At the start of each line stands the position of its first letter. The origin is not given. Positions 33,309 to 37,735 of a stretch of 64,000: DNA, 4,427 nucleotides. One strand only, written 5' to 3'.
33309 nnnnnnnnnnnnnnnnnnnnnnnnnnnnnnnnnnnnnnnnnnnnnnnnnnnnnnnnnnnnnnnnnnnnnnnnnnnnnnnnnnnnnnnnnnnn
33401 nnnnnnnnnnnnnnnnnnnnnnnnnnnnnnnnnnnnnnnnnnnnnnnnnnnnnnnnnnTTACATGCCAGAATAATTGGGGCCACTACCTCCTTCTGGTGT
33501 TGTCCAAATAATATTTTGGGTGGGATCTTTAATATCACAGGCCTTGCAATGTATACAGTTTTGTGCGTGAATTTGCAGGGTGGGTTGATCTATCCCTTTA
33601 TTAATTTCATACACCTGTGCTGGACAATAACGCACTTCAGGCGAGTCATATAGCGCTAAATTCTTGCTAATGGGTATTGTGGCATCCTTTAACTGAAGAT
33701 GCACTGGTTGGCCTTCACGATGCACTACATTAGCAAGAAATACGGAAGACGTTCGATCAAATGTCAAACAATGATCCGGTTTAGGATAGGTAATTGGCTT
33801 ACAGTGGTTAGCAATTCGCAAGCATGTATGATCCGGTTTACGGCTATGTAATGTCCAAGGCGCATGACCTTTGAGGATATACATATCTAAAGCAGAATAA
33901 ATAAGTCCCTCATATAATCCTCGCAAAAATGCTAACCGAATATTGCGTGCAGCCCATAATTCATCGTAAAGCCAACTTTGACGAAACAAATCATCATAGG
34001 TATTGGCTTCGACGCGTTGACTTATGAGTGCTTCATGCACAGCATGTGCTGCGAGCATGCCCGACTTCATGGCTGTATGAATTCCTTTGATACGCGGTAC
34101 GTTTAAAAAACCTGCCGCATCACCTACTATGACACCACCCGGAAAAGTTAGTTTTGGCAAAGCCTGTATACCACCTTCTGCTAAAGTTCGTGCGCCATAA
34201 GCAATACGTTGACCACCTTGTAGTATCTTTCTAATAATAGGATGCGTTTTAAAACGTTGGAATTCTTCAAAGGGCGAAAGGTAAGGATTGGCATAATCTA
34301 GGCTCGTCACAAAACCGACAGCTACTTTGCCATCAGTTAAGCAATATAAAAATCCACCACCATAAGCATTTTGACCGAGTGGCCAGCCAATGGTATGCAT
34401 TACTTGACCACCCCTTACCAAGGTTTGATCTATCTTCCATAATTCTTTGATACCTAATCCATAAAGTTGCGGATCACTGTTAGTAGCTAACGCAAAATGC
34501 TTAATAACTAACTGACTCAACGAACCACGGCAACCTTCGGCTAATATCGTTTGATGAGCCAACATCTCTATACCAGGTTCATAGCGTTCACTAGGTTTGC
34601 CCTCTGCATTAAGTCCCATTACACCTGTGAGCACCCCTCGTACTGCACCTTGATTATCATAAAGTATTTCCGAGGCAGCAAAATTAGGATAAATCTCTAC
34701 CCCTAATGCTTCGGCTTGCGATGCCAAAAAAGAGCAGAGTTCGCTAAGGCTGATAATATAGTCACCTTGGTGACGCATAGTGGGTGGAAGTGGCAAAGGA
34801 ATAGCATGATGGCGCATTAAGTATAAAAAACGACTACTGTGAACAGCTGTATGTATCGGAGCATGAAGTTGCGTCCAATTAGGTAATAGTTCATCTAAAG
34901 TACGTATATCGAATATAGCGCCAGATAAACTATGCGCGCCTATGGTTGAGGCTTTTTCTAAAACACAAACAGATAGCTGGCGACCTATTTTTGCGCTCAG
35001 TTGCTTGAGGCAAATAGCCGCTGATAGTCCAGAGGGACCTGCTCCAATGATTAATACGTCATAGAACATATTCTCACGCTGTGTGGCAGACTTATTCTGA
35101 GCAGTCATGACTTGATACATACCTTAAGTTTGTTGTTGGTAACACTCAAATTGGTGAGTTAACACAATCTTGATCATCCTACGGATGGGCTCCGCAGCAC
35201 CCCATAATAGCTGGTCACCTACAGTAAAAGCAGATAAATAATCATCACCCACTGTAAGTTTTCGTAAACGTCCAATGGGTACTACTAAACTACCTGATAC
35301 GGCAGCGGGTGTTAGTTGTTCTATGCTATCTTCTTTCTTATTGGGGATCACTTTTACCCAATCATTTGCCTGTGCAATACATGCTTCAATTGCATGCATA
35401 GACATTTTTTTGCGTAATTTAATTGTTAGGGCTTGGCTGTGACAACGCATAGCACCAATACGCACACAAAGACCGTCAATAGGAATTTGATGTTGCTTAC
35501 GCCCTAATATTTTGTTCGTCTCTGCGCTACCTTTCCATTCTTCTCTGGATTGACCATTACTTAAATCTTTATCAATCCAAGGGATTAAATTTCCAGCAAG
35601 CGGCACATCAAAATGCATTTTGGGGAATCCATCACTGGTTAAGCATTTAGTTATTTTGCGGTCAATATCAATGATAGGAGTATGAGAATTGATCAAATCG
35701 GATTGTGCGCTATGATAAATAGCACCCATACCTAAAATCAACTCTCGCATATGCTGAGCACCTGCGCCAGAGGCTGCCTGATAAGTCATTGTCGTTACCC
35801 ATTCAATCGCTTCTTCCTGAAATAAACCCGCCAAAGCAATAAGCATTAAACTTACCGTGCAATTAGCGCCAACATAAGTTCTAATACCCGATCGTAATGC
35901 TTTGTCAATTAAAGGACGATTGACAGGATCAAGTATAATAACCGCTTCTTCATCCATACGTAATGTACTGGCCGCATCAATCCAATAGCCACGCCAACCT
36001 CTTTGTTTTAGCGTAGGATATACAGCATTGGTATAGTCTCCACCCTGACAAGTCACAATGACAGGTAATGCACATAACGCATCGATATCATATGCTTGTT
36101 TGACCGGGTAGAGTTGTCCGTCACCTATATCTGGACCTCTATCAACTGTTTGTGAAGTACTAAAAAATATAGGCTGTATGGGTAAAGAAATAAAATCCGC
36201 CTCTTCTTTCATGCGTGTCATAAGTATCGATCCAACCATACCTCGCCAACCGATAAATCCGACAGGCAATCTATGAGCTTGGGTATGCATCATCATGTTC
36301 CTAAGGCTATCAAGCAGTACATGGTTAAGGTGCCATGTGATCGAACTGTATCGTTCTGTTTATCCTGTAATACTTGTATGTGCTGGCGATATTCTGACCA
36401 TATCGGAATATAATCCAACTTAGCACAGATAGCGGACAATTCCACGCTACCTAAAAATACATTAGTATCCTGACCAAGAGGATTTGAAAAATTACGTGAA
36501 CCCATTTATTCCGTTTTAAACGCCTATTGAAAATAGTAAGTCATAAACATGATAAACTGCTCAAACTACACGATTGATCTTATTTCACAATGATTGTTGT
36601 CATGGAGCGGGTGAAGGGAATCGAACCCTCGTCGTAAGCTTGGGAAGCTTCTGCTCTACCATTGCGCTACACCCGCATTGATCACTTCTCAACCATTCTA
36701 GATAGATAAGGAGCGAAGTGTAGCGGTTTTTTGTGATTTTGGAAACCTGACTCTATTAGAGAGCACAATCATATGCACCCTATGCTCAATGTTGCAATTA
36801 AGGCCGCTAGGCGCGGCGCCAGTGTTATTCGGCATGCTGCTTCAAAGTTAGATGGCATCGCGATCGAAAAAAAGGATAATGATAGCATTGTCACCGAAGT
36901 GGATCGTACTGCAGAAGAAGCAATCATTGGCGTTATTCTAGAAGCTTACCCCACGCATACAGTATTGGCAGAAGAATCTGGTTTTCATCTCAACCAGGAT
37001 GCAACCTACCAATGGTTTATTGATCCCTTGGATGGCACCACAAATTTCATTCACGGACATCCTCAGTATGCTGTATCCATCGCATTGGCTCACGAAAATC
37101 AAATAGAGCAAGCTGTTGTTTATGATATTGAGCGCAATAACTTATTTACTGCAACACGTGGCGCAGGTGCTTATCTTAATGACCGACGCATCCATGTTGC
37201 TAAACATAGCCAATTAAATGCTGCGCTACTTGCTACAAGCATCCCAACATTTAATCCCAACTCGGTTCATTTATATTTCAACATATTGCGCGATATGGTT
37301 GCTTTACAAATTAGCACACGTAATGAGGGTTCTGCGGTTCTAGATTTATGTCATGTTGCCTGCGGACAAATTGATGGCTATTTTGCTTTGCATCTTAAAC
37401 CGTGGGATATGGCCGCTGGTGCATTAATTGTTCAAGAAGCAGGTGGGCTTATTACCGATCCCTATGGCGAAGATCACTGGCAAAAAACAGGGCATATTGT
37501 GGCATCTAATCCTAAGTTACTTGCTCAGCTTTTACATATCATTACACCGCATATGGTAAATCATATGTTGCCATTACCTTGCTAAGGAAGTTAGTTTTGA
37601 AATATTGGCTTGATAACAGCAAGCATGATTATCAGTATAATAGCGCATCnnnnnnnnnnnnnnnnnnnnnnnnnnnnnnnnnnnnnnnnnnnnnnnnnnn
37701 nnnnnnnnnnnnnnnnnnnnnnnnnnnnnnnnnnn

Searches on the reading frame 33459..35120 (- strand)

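Call 44: search_protein_families(library=ncbifam, proteins=[window:33459-35120:-], max_evalue=0.00001)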
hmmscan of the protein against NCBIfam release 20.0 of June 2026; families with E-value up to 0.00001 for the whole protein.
window:33459-35120:- (553 aa): 8 families
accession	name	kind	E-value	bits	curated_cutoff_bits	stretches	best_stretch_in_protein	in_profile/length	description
NF007450.0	PRK10015.1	subfamily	5.5e-25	88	466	1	20-374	6-344/429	FAD-dependent oxidoreductase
NF007542.0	PRK10157.1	subfamily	4e-19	68.6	610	1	19-372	5-342/428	FAD-dependent oxidoreductase FixC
TIGR02032.1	GG-red-SF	subfamily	6.6e-12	45.7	158.8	1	20-361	1-297/297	geranylgeranyl reductase family protein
TIGR02023.1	BchP-ChlP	subfamily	6.4e-09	35.3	343.3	0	319-380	256-318/388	geranylgeranyl diphosphate reductase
NF041080.1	DGGGPL_reductase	equivalog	1e-06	27.9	580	0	20-402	2-349/447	digeranylgeranylglycerophospholipid reductase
NF041160.1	DGGPL_Thplmales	equivalog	1.8e-06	27.1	780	0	322-368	271-317/396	digeranylgeranylglycerophospholipid reductase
TIGR00292.1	TIGR00292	equivalog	3.1e-06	26.6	148.3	0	16-68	18-65/254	sulfide-dependent adenosine diphosphate thiazole synthase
NF009476.0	PRK12839.1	equivalog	7.1e-06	24.4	940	0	16-67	5-51/572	FAD-dependent oxidoreductase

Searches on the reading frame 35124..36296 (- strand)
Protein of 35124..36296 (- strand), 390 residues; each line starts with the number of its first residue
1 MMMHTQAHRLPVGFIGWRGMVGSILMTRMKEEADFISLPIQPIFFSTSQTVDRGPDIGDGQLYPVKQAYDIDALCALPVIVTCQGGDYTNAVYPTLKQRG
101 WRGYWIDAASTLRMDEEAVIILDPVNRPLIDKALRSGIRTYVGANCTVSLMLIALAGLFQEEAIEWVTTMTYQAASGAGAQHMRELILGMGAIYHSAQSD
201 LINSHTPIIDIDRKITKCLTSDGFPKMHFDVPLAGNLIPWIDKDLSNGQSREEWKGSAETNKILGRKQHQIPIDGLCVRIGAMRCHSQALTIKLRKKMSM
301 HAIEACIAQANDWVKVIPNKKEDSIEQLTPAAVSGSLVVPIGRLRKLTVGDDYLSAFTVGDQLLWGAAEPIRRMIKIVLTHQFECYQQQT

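Call 44: search_protein_families(library=ncbifam, proteins=[window:35124-36296:-], max_evalue=0.00001)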
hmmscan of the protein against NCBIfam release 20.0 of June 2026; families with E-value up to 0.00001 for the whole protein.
window:35124-36296:- (390 aa): 7 families
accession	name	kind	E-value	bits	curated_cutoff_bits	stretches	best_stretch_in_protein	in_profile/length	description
NF005144.0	PRK06598.1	subfamily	4.2e-178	592.1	198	1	12-379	4-368/369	aspartate-semialdehyde dehydrogenase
TIGR01745.1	asd_gamma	equivalog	1.2e-170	567.3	402.9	1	12-378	3-365/366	aspartate-semialdehyde dehydrogenase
NF011456.0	PRK14874.1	equivalog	3.2e-40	138.2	223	1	10-368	5-330/346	aspartate-semialdehyde dehydrogenase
TIGR01296.1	asd_B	equivalog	2.9e-34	118.7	324.2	1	12-369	2-327/339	aspartate-semialdehyde dehydrogenase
TIGR00978.1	asd_EA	equivalog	7.1e-15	54.9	301.2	1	107-182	103-183/342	aspartate-semialdehyde dehydrogenase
NF006416.0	PRK08664.1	subfamily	3.7e-14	52.7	232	0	109-183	107-186/350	aspartate-semialdehyde dehydrogenase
NF005229.0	PRK06728.1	equivalog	1.7e-13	50.1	628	1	106-368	96-331/347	aspartate-semialdehyde dehydrogenase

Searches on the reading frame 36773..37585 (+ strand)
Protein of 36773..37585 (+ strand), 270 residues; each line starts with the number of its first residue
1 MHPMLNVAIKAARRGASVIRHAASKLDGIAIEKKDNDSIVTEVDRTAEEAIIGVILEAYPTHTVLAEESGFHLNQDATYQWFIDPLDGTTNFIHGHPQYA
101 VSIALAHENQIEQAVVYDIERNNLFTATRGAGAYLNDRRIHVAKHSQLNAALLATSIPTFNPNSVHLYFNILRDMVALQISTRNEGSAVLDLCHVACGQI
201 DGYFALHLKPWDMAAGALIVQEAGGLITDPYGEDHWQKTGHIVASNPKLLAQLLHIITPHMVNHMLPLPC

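Call 44: search_protein_families(library=ncbifam, proteins=[window:36773-37585:+], max_evalue=0.00001)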
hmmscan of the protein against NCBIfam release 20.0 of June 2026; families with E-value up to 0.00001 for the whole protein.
window:36773-37585:+ (270 aa): 7 families
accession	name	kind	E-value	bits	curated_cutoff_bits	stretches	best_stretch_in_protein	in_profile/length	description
NF008027.1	PRK10757.1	equivalog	3.4e-75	252.4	332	1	1-259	1-259/267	inositol-1-monophosphatase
TIGR02067.1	his_9_HisN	equivalog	1.1e-47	162.6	275.15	1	7-257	4-251/252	histidinol-phosphatase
NF009321.0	PRK12676.1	equivalog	1.5e-47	161.9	264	1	13-257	16-262/264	bifunctional fructose-bisphosphatase/inositol-phosphate phosphatase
TIGR01331.1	bisphos_cysQ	equivalog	6.2e-30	104.6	228.8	1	4-233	1-230/250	3'(2'),5'-bisphosphate nucleotidase CysQ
NF010678.0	PRK14076.1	equivalog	1.9e-24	86.5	493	1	42-258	44-284/570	bifunctional NADP phosphatase/NAD kinase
TIGR01330.1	bisphos_HAL2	equivalog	1.4e-17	63.6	267.05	1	80-241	136-326/359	3'(2'),5'-bisphosphate nucleotidase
NF008182.0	PRK10931.1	equivalog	3.5e-17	62.3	379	1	4-232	1-225/246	3'(2'),5'-bisphosphate nucleotidase CysQ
